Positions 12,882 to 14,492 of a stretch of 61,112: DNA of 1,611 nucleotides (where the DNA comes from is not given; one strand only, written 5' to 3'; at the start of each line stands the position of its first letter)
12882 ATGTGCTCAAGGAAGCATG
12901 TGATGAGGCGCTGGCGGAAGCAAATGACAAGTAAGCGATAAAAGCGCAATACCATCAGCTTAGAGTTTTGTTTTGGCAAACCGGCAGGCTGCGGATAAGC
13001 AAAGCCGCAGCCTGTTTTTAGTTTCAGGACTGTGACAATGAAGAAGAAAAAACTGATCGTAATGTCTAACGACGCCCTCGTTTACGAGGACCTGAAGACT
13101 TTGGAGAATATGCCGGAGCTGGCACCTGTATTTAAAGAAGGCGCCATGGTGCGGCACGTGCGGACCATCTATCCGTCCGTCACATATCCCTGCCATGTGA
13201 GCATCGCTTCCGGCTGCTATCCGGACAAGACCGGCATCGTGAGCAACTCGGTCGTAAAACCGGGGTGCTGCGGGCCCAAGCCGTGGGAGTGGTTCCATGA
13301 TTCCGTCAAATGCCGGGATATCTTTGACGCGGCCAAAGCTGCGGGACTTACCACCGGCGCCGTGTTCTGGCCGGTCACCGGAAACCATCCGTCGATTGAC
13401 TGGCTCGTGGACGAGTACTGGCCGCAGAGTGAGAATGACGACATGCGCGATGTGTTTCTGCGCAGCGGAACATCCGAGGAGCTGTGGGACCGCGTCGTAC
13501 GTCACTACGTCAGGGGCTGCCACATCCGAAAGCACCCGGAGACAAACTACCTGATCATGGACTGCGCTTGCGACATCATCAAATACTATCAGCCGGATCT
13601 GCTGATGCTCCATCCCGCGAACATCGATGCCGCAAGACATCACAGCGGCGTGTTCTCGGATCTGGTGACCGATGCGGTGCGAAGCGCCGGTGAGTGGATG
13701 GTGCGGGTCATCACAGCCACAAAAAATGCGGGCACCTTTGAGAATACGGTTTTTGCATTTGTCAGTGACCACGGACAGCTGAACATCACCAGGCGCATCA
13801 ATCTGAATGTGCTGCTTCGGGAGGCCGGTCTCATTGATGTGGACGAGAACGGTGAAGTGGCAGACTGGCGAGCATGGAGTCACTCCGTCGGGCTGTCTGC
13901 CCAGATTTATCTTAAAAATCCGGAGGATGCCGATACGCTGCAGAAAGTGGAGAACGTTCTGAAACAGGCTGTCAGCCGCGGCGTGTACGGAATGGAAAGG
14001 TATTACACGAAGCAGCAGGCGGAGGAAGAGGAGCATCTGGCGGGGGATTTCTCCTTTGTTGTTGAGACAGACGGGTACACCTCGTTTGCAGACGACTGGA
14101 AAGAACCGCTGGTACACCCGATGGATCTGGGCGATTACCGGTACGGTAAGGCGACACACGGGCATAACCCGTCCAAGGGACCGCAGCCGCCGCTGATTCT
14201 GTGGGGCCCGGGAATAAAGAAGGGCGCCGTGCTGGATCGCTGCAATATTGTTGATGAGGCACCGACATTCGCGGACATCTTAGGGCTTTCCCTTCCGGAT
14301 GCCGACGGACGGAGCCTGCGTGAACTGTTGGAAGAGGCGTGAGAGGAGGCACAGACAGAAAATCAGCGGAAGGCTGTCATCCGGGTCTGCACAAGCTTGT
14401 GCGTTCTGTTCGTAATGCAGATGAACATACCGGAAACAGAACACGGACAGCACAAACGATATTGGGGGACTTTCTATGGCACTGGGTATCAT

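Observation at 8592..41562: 33 kb of sugar-importer genes without a recognisable glycoside hydrolase: phosphoesterases and flavoproteins take its place (candidate phosphodiester-linked glycan/polyol salvage system)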

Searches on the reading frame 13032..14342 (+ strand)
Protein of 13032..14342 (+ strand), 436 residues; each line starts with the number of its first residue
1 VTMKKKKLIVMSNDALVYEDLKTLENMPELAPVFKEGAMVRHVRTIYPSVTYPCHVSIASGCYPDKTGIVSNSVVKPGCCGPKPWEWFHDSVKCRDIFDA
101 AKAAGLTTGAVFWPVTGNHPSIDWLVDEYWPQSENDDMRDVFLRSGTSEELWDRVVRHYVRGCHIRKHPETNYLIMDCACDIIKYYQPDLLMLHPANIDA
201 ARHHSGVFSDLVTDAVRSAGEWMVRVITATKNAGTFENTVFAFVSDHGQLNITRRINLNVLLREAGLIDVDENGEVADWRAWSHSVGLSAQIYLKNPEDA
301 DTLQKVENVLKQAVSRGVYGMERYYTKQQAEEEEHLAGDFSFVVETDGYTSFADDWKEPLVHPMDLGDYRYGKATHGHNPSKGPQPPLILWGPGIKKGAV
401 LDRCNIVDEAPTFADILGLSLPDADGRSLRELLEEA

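Call 3: search_protein_families(library=pfam, proteins=[window:13032-14342:+])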
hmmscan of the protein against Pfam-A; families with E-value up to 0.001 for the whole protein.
window:13032-14342:+ (436 aa): 2 families
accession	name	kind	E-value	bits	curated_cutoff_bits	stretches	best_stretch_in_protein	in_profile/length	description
PF01663.27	Phosphodiest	-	6.8e-39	134.9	23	1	8-368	1-331/342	Type I phosphodiesterase / nucleotide pyrophosphatase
PF00884.28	Sulfatase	-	0.00022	21.1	25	0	221-249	215-243/301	Sulfatase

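Call 15: search_protein_families(library=ncbifam, proteins=[window:13032-14342:+], max_evalue=0.01)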
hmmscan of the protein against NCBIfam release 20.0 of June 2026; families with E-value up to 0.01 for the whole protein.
window:13032-14342:+ (436 aa): 2 families
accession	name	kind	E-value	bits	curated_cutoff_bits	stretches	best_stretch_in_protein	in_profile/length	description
NF042991.1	alk_phos_PafA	equivalog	6.2e-08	31.5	650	1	371-430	490-550/554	alkaline phosphatase PafA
NF010322.0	PRK13759.1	equivalog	0.00051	18.6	481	0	224-250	282-308/486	arylsulfatase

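Call 23: search_solved_structures(query=window:13032-14342:+, max_evalue=0.001)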
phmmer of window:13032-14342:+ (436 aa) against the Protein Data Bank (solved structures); distinct sequences matched with E-value up to 0.001: 47.
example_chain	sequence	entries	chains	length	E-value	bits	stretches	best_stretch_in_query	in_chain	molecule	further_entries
4lqy_A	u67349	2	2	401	6.6e-11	44.7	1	6-75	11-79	Bis(5'-adenosyl)-triphosphatase ENPP4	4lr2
2gsn_A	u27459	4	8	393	2e-10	43.1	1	10-252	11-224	phosphodiesterase-nucleotide pyrophosphatase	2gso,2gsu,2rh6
6wet_AaA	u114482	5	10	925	4.6e-10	41.9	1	27-116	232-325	Ectonucleotide pyrophosphatase/phosphodiesterase family member 1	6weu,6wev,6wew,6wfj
7mw8_D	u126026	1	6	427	1.3e-09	40.5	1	10-252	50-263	Phosphodiesterase-nucleotide pyrophosphatase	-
8ghr_A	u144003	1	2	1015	3.2e-09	39.1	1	27-116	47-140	Ectonucleotide pyrophosphatase/phosphodiesterase family member 1, secreted form, Immunoglo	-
7n1s_A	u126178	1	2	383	3.3e-09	39.1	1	11-252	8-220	Phosphodiesterase-nucleotide pyrophosphatase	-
4gtw_A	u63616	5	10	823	4e-08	35.5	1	27-126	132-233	Ectonucleotide pyrophosphatase/phosphodiesterase family member 2, Alkaline phosphodiestera | Ectonucleotide pyrophosphatase/phosphodiesterase family member 1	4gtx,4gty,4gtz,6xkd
4b56_A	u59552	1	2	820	4.1e-08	35.5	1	27-126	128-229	ECTONUCLEOTIDE PYROPHOSPHATASE/PHOSPHODIESTERASE FAMILY MEMBER 1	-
6aek_A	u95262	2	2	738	1.3e-07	33.8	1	27-126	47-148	Ectonucleotide pyrophosphatase/phosphodiesterase 1, isoform CRA_d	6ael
5vem_A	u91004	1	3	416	5.9e-06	28.4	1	6-117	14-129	Ectonucleotide pyrophosphatase/phosphodiesterase family member 5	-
5ven_A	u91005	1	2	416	4.7e-05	25.4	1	5-116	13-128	Ectonucleotide pyrophosphatase/phosphodiesterase family member 5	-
7p0k_AAA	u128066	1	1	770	7.5e-05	24.7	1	9-119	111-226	Isoform 2 of Ectonucleotide pyrophosphatase/phosphodiesterase family member 2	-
5l0k_A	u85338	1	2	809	8.2e-05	24.6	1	9-119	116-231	Ectonucleotide pyrophosphatase/phosphodiesterase family member 2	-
7z0n_AAA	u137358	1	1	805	8.2e-05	24.6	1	9-119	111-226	Isoform 2 of Ectonucleotide pyrophosphatase/phosphodiesterase family member 2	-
7z3k_AAA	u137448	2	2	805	8.2e-05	24.6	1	9-119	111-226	Isoform 2 of Ectonucleotide pyrophosphatase/phosphodiesterase family member 2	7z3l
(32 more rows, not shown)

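Call 44: find_homologous_proteins(query=window:13032-14342:+, max_evalue=1e-20)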
Query window:13032-14342:+ (436 aa): 1234 proteins with E <= 1e-20 among 8000 candidates; the best 120 are listed.
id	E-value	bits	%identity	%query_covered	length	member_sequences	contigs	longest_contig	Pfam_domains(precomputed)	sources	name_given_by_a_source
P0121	2.1e-294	994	95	99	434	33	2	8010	PF01663.28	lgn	-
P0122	1.7e-206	704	94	71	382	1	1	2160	PF01663.28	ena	-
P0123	2.7e-179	615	61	99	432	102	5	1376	PF01663.28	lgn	-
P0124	9.1e-174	596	58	99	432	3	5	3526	PF01663.28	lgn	-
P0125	1.1e-164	566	57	99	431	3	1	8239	PF01663.28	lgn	-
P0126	1.0e-163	563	55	99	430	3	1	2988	PF01663.28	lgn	-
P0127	4.9e-162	558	54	99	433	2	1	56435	PF01663.28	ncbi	-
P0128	4.2e-161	555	55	99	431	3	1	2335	PF01663.28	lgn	-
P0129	1.3e-160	553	56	97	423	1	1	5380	PF01663.28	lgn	-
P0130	2.7e-160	552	55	99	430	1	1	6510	PF01663.28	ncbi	-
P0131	1.7e-159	549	54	99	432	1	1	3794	PF01663.28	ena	-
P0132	5.2e-159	548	52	99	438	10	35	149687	PF01663.28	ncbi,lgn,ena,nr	ncbi:MAG: alkaline phosphatase family protein [Hungatella sp.]|nr:alkaline phosphatase family protei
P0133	2.0e-158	546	52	99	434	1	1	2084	PF01663.28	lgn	-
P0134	1.6e-157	543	51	100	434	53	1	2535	PF01663.28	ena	-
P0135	2.7e-157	542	52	99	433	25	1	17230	PF01663.28,PF00884.29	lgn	-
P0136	3.9e-157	542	53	99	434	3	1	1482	PF01663.28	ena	-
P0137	1.3e-156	540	52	99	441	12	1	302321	PF01663.28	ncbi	-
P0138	4.5e-156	538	53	99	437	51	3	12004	PF01663.28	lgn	-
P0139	8.6e-156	537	52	99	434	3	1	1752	PF01663.28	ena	-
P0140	2.1e-155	536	53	99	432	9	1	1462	PF01663.28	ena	-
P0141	2.2e-155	536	53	99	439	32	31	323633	PF01663.28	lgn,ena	-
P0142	3.4e-155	535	53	99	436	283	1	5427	PF01663.28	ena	-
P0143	5.2e-155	535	51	99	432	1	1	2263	PF01663.28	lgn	-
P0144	7.1e-155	534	53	99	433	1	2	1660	PF01663.28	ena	-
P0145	2.8e-154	532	53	99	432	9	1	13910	PF01663.28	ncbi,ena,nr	ncbi:MAG: alkaline phosphatase family protein [Clostridia bacterium]|nr:alkaline phosphatase family 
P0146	4.4e-154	532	52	99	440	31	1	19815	PF01663.28,PF00884.29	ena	-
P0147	1.2e-153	530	51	99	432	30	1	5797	PF01663.28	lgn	-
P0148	1.2e-153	530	53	98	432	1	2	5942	PF01663.28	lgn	-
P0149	1.4e-153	530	52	99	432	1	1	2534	PF01663.28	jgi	jgi:predicted AlkP superfamily pyrophosphatase or phosphodiesterase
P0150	3.2e-153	529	53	99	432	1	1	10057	PF01663.28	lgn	-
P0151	8.2e-153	527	52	99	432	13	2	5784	PF01663.28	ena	-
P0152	8.6e-153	527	52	99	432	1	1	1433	PF01663.28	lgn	-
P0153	2.0e-152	526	52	99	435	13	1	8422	PF01663.28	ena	-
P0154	2.1e-152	526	52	99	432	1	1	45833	PF01663.28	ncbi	-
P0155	2.1e-152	526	52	99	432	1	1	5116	PF01663.28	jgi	jgi:predicted AlkP superfamily pyrophosphatase or phosphodiesterase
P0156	2.2e-152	526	51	99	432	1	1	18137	PF01663.28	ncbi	-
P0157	2.2e-152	526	50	99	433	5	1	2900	PF01663.28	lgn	-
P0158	3.0e-152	525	51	99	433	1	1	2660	PF01663.28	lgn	-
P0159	5.1e-152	525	52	99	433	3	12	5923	PF01663.28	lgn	-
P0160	7.7e-152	524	51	99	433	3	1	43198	PF01663.28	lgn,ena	-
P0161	8.0e-152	524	51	99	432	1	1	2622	PF01663.28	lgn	-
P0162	1.1e-151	524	51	99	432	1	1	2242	PF01663.28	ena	-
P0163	1.3e-151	523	51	99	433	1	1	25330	PF01663.28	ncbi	-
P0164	1.6e-151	523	53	99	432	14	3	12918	PF01663.28,PF00884.29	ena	-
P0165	1.6e-151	523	51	99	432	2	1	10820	PF01663.28,PF00884.29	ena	-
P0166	2.1e-151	523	54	98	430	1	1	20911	PF01663.28,PF00884.29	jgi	jgi:predicted AlkP superfamily pyrophosphatase or phosphodiesterase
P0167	2.2e-151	523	49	99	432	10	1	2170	PF01663.28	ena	-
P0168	3.7e-151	522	53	100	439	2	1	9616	PF01663.28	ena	-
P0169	5.2e-151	521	52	99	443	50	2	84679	PF01663.28,PF00884.29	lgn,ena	-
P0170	8.3e-151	521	51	99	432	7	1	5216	PF01663.28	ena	-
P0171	9.1e-151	521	52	99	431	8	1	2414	PF01663.28,PF00884.29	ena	-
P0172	1.2e-150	520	52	99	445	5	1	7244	PF01663.28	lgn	-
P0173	4.5e-150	518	54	99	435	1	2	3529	PF01663.28,PF00884.29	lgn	-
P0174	5.8e-150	518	51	98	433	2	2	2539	PF01663.28,PF00884.29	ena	-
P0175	6.1e-150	518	51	99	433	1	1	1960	PF01663.28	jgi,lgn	-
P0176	7.3e-150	518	51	99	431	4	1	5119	PF01663.28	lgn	-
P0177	8.2e-150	517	50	99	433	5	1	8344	PF01663.28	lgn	-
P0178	9.6e-150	517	50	99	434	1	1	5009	PF01663.28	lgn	-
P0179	1.0e-149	517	51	98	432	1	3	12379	PF01663.28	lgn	-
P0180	1.1e-149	517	53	98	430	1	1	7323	PF01663.28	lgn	-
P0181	1.7e-149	516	51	100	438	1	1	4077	PF01663.28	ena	-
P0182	1.8e-149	516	50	100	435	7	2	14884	PF01663.28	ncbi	-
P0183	2.9e-149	516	52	98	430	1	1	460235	PF01663.28,PF00884.29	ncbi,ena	-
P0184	3.0e-149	516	53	98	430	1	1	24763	PF01663.28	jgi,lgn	jgi:predicted AlkP superfamily pyrophosphatase or phosphodiesterase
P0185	5.1e-149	515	54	98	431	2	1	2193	PF01663.28,PF00884.29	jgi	jgi:predicted AlkP superfamily pyrophosphatase or phosphodiesterase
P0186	6.8e-149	514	51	98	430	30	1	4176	PF01663.28,PF00884.29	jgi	-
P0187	7.4e-149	514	49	98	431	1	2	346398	PF01663.28,PF00884.29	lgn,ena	-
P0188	1.0e-148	514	50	98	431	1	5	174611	PF01663.28,PF00884.29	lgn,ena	-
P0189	1.1e-148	514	52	98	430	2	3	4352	PF01663.28,PF00884.29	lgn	-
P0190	1.7e-148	513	53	98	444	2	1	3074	PF01663.28,PF00884.29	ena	-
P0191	1.8e-148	513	51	98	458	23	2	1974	PF01663.28,PF00884.29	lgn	-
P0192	3.6e-148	512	50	100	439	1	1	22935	PF01663.28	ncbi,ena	-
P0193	5.0e-148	512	53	98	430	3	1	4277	PF01663.28,PF00884.29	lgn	-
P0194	5.2e-148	512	52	99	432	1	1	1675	PF01663.28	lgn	-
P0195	5.4e-148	511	53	98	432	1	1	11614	PF01663.28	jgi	-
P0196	9.9e-148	511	50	99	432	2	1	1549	PF01663.28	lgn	-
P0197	1.1e-147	510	52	98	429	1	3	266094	PF01663.28,PF00884.29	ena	-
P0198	1.3e-147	510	50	99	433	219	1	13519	PF01663.28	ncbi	-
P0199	3.6e-147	509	52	98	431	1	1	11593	PF01663.28,PF00884.29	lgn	-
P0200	5.0e-147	508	51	99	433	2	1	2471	PF01663.28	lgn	-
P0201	5.3e-147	508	50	99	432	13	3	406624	PF01663.28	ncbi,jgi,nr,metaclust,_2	ncbi:MAG: alkaline phosphatase family protein [Clostridiales bacterium]|nr:alkaline phosphatase fami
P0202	1.4e-146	507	50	99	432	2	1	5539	PF01663.28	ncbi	-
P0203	2.0e-146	506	50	100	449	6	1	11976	PF01663.28,PF00884.29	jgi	jgi:predicted AlkP superfamily pyrophosphatase or phosphodiesterase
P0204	4.6e-146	505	52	98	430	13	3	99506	PF01663.28,PF00884.29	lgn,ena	-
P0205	4.7e-146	505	52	99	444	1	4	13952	PF01663.28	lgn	-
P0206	4.9e-146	505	51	98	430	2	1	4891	PF01663.28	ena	-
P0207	5.4e-146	505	53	98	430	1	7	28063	PF01663.28,PF00884.29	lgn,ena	-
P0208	9.8e-146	504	50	99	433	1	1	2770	PF01663.28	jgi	-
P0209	1.3e-145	504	52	97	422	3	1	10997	PF01663.28,PF00884.29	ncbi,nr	ncbi:MAG TPA: alkaline phosphatase family protein, partial [Candidatus Limiplasma sp.]|nr:alkaline p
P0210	1.3e-145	504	49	98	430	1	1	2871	PF01663.28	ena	-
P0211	1.7e-145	503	53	99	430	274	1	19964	PF01663.28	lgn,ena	-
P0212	1.9e-145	503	53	98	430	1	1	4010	PF01663.28,PF00884.29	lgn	-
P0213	2.0e-145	503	53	98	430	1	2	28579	PF01663.28,PF00884.29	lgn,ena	-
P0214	2.2e-145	503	51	99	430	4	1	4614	PF01663.28,PF00884.29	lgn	-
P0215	2.7e-145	503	53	98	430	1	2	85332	PF01663.28,PF00884.29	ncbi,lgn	-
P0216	2.7e-145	503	51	98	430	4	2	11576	PF01663.28,PF00884.29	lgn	-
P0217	2.8e-145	503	49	99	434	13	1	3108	PF01663.28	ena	-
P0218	3.3e-145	502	51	98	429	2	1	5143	PF01663.28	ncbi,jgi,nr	ncbi:MAG: ectonucleotide pyrophosphatase/phosphodiesterase [Treponema sp.]|jgi:predicted AlkP superf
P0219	3.3e-145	502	51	99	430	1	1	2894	PF01663.28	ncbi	-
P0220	3.4e-145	502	52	98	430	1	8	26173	PF01663.28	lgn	-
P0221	3.6e-145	502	53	96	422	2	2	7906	PF01663.28,PF00884.29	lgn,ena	-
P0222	4.6e-145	502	49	99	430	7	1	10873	PF01663.28,PF00884.29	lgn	-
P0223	4.6e-145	502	51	99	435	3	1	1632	PF01663.28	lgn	-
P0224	5.7e-145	502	52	99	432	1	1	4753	PF01663.28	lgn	-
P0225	7.0e-145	501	53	98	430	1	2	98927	PF01663.28,PF00884.29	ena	-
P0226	7.4e-145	501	50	99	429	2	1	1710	PF01676.24,PF01663.28,PF00884.29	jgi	jgi:predicted AlkP superfamily pyrophosphatase or phosphodiesterase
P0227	1.0e-144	501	52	98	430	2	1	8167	PF01663.28,PF00884.29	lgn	-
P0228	1.2e-144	500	51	99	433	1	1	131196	PF01663.28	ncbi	ncbi:MAG: alkaline phosphatase family protein [Anaerolineae bacterium]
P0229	1.2e-144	500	51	99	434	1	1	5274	PF01663.28,PF00884.29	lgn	-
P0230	1.2e-144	500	50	98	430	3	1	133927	PF01663.28,PF00884.29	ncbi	-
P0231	1.4e-144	500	52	98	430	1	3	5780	PF01663.28,PF00884.29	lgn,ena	-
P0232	2.1e-144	500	53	98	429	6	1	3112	PF01663.28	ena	-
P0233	6.0e-144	498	50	98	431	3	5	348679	PF01663.28,PF00884.29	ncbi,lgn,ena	-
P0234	6.5e-144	498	51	100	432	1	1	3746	PF01663.28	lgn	-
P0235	9.1e-144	498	50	100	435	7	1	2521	PF01663.28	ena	-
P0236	1.3e-143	497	51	99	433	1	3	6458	PF01663.28,PF00884.29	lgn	-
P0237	1.6e-143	497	49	99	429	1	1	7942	PF01663.28,PF00884.29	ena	-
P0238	2.1e-143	496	50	98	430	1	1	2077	PF01663.28,PF00884.29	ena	-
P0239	3.7e-143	496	48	99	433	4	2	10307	PF01663.28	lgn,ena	-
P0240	3.8e-143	496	50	99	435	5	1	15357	PF01663.28,PF00884.29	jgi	-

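Call 45: find_encoding_contigs(protein=P0132, flank=10000, max_places=2)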
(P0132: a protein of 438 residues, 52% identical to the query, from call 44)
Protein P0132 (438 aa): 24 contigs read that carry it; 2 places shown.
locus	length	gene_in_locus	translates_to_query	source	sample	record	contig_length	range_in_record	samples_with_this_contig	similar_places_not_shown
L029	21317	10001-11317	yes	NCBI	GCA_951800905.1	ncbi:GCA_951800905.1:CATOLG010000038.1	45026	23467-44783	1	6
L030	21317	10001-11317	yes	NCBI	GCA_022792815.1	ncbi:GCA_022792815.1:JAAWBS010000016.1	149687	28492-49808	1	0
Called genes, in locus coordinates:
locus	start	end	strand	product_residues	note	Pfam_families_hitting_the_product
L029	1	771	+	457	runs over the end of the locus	PF01595:CNNM, PF00571:CBS (weak), PF03471:CorC_HlyC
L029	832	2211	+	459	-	PF01554:MatE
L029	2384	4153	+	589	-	PF01134:GIDA (faint), PF04205:FMN_bind, PF00890:FAD_binding_2, PF03486:HI0933_like, PF12831:FAD_oxidored, PF13450:NAD_binding_8 (weak), PF13738:Pyr_redox_3, PF01266:DAO (weak), +3 more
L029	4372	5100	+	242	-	PF20772:TACO1_YebC_N, PF01709:Transcrip_reg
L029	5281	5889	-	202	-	PF18475:PIN7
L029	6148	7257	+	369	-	PF00248:Aldo_ket_red, PF13183:Fer4_8 (weak), PF13187:Fer4_9 (weak), PF13534:Fer4_17 (weak)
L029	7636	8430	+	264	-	PF02811:PHP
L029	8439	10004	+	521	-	PF13306:LRR_5, PF00753:Lactamase_B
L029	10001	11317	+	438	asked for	PF01663:Phosphodiest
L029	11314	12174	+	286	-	PF01261:AP_endonuc_2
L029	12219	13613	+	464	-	PF01547:SBP_bac_1, PF13416:SBP_bac_8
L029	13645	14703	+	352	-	PF02463:SMC_N (faint), PF00005:ABC_tran, PF13304:AAA_21 (faint), PF08402:TOBE_2 (weak)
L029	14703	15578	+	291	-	PF00528:BPD_transp_1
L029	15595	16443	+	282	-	PF00528:BPD_transp_1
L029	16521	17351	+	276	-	PF08220:HTH_DeoR, PF00455:DeoRC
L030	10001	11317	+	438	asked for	PF01663:Phosphodiest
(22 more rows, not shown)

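Call 46: find_encoding_contigs(protein=P0201, flank=10000, max_places=2)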
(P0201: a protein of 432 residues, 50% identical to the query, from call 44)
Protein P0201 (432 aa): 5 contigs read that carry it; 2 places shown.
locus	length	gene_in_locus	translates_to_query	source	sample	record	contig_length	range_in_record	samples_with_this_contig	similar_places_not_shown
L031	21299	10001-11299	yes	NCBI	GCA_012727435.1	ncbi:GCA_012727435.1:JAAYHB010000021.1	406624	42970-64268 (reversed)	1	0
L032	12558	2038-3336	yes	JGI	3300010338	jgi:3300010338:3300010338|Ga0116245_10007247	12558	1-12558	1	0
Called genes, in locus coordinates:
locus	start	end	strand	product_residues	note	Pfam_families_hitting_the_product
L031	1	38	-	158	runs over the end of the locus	PF06908:YpsA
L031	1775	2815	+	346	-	PF07228:SpoIIE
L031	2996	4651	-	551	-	PF13320:GH123_cat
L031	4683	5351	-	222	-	PF00702:Hydrolase, PF12710:HAD, PF13419:HAD_2, PF13242:Hydrolase_like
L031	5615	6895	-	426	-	PF00465:Fe-ADH, PF13685:Fe-ADH_2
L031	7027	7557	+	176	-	PF09148:DUF1934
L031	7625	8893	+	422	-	PF00994:MoCF_biosynth, PF18146:CinA_KH, PF02464:CinA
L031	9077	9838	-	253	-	PF03372:Exo_endo_phos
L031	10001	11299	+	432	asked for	PF01663:Phosphodiest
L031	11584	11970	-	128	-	-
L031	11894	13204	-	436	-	PF04545:Sigma70_r4, PF08281:Sigma70_r4_2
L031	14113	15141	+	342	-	PF01553:Acyltransferase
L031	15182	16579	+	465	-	PF03616:Glt_symporter (weak)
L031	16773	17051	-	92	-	PF02913:FAD-oxidase_C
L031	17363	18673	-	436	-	PF01266:DAO, PF01494:FAD_binding_3 (weak), PF13450:NAD_binding_8 (faint), PF00355:Rieske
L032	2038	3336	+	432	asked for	PF01663:Phosphodiest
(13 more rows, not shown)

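Call 47: find_encoding_contigs(protein=P0228, flank=10000, max_places=1)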
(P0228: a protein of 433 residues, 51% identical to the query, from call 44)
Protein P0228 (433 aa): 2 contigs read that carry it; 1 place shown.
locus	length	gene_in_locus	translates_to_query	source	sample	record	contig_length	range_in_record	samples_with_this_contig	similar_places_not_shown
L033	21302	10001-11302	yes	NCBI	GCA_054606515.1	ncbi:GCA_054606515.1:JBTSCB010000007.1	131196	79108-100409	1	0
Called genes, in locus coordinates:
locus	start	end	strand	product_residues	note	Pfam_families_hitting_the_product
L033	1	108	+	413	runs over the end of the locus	PF01938:TRAM (weak), PF05958:tRNA_U5-meth_tr, PF13649:Methyltransf_25 (weak), PF13847:Methyltransf_31 (weak), PF08241:Methyltransf_11 (faint), PF05958:tRNA_U5-meth_tr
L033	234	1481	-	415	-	PF03033:Glyco_transf_28, PF06722:EryCIII-like_C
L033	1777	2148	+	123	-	PF08818:DUF1801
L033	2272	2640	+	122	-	PF09966:DUF2200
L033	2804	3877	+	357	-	PF00892:EamA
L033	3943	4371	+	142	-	-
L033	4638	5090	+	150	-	-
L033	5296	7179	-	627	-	PF00251:Glyco_hydro_32N, PF22847:Glyco_hydro_43_rel (weak)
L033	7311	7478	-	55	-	-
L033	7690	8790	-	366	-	PF01135:PCMT (weak), PF05175:MTS, PF06325:PrmA, PF13489:Methyltransf_23 (faint), PF13847:Methyltransf_31, PF08241:Methyltransf_11, PF13649:Methyltransf_25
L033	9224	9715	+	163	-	PF01966:HD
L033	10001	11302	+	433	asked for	PF01663:Phosphodiest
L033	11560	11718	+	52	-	-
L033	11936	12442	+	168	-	PF02464:CinA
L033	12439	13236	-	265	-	PF22435:MRM3-like_sub_bind, PF08032:SpoU_sub_bind, PF00588:SpoU_methylase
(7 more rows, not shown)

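Call 50: find_related_loci(query=A2, collection=metagenome_contigs, flank=10000)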
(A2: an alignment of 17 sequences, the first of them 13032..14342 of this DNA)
Query A2 (436 aa) in metagenome_contigs; peptide patterns used: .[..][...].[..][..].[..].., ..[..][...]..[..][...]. (x = any residue, [..] = any of these).
599 stretches matched a pattern (row limit reached: there are more); 557 encode a relative of the query (tblastn E <= 1e-3); the best 80 are kept; 80 distinct loci.
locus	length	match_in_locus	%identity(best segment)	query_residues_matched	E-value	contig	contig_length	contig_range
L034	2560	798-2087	61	3-433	0e+0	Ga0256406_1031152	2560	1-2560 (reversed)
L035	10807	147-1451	54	1-434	3e-161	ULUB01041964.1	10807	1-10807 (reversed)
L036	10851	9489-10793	54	1-434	5e-161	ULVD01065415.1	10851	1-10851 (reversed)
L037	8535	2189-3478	54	4-434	2e-160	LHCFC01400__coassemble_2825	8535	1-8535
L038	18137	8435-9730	51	3-434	5e-157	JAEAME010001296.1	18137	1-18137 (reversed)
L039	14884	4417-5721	50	1-434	1e-152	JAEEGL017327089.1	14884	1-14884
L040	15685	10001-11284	51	6-434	2e-150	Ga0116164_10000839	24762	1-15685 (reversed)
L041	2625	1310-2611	49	1-434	1e-158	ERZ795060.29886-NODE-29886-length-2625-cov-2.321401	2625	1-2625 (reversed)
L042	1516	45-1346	49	1-434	2e-163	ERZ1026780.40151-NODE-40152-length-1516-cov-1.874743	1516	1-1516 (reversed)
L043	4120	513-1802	50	3-433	8e-152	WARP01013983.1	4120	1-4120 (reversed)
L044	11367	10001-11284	53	4-433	4e-147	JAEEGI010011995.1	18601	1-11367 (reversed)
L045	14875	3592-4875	49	7-433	2e-145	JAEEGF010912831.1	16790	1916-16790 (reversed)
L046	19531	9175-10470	49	3-433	1e-144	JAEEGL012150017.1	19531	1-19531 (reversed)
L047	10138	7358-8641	48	7-433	7e-144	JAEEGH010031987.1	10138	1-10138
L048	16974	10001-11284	51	6-434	2e-143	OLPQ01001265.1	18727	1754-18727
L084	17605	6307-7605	46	1-433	4e-131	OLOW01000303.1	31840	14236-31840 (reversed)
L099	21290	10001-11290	48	4-433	7e-138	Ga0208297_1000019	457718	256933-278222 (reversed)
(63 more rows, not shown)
